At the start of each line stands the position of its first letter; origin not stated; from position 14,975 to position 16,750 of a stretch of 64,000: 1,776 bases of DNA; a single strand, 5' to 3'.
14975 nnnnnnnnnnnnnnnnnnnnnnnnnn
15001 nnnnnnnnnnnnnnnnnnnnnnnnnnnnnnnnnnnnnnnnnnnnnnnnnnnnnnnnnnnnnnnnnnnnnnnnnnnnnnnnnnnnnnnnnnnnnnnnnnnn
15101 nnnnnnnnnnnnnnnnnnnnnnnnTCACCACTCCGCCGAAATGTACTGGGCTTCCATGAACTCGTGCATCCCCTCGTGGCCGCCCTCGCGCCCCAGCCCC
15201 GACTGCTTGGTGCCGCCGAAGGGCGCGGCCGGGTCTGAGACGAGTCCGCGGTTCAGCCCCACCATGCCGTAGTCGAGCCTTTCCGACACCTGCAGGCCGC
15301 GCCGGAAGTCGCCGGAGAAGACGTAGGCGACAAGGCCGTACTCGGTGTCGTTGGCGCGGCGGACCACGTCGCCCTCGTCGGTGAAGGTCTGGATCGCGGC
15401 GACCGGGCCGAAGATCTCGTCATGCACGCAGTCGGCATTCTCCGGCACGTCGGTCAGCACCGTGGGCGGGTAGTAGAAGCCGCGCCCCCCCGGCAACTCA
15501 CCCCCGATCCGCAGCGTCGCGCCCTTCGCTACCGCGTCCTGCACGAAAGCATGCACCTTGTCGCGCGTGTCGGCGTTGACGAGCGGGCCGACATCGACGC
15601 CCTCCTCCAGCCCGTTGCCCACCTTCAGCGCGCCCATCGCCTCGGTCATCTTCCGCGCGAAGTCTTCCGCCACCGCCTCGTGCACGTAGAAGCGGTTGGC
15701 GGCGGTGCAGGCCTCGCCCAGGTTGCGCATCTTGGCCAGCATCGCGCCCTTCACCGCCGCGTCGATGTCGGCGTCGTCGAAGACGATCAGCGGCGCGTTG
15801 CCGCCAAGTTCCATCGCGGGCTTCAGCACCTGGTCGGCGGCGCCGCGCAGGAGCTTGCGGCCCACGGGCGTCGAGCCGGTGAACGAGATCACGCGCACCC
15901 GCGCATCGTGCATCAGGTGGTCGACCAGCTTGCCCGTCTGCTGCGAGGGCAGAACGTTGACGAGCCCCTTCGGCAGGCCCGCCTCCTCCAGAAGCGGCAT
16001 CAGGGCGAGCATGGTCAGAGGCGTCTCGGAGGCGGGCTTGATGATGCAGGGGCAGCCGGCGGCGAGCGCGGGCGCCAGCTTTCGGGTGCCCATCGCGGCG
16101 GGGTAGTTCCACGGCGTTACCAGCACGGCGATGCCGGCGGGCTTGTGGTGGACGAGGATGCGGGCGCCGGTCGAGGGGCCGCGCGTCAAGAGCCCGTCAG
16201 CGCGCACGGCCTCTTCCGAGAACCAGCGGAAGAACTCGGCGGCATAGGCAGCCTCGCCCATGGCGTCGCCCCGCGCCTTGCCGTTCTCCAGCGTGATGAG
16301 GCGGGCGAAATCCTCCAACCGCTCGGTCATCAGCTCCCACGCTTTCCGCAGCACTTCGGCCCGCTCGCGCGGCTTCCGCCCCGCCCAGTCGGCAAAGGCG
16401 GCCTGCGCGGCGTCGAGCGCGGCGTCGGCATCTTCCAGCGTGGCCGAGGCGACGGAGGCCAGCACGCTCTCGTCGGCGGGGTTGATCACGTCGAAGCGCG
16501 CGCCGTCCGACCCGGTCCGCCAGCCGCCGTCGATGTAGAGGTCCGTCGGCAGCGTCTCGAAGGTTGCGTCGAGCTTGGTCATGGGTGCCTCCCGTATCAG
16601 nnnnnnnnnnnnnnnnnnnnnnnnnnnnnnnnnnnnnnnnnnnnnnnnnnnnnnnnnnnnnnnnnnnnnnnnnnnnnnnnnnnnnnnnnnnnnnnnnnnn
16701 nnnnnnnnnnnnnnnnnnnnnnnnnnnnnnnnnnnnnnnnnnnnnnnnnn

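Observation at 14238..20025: Split E2: lipoyl domains and catalytic core are encoded by different genes separated by an ALDH gene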

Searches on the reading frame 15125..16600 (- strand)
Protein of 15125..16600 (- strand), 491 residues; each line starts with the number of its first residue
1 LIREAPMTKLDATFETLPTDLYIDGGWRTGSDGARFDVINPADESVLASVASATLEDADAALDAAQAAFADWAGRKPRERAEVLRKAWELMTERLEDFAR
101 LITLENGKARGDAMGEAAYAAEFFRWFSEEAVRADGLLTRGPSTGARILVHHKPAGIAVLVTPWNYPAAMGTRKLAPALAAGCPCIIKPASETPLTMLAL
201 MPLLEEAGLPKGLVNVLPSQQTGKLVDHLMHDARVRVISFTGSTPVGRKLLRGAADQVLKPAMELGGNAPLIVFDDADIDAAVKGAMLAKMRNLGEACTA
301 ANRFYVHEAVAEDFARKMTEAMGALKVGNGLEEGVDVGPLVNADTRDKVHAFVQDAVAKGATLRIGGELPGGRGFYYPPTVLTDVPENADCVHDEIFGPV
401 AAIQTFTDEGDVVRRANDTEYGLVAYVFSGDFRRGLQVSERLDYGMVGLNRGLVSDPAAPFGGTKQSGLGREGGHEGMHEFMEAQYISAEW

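Call 3: search_protein_families(library=pfam, proteins=[window:15125-16600:-], max_evalue=0.01)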
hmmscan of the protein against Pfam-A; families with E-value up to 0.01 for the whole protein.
window:15125-16600:- (491 aa): 1 family
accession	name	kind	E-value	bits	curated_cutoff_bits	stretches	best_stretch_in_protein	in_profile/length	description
PF00171.27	Aldedh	-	1.5e-156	522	23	1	27-486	1-460/461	Aldehyde dehydrogenase family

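Call 4: search_protein_families(library=ncbifam, proteins=[window:15125-16600:-], max_evalue=0.001)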
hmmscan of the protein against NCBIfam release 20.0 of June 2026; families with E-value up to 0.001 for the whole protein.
window:15125-16600:- (491 aa): 44 families (the best 25 are shown)
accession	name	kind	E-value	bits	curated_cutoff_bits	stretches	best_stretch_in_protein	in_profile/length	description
TIGR01780.1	SSADH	subfamily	6.5e-160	532.9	646.35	1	38-484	1-447/448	succinate-semialdehyde dehydrogenase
NF008415.0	PRK11241.1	equivalog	2.3e-147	491.6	828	1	20-488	12-479/482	NADP-dependent succinate-semialdehyde dehydrogenase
TIGR01804.1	BADH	equivalog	2.6e-127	425.2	668.6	1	22-483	1-465/467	betaine-aldehyde dehydrogenase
NF010000.0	PRK13473.1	subfamily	3.3e-121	405.2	615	1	20-488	4-471/475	aminobutyraldehyde dehydrogenase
NF006916.0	PRK09407.1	equivalog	6.6e-115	384.7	521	1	30-488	30-491/526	succinic semialdehyde dehydrogenase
NF009725.0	PRK13252.1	equivalog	2e-114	382.7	593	1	20-485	8-475/488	betaine-aldehyde dehydrogenase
TIGR02299.1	HpaE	equivalog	1.9e-113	379.7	638.35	1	21-488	3-475/488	5-carboxymethyl-2-hydroxymuconate semialdehyde dehydrogenase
NF007497.0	PRK10090.1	equivalog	4.5e-109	365.4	500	1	20-487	8-475/480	aldehyde dehydrogenase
NF045735.1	PaDhStyDPseudo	equivalog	7.9e-103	344.7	850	1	18-486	2-478/483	phenylacetaldehyde dehydrogenase StyD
NF006915.0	PRK09406.1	equivalog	9.6e-103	344.5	730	1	38-485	5-452/457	NADP-dependent succinic semialdehyde dehydrogenase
NF052305.1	DioxValDhHalo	equivalog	9.7e-102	341.3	750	1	21-484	7-476/483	2,5-dioxovalerate dehydrogenase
NF040792.1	glyc_ald_dh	equivalog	3.9e-100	336.1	760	1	20-487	2-471/488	D-glyceraldehyde dehydrogenase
NF045736.1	PaDhStyDRhodo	equivalog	9.2e-99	331.1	800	1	18-483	2-471/479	phenylacetaldehyde dehydrogenase StyD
TIGR03216.1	OH_muco_semi_DH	equivalog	3.8e-98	329.2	693.25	1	22-485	4-475/481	2-hydroxymuconic semialdehyde dehydrogenase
NF042993.1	AlphKGSA_gudD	equivalog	4.5e-97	325.8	770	1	22-478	7-469/481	alpha-ketoglutaric semialdehyde dehydrogenase GucD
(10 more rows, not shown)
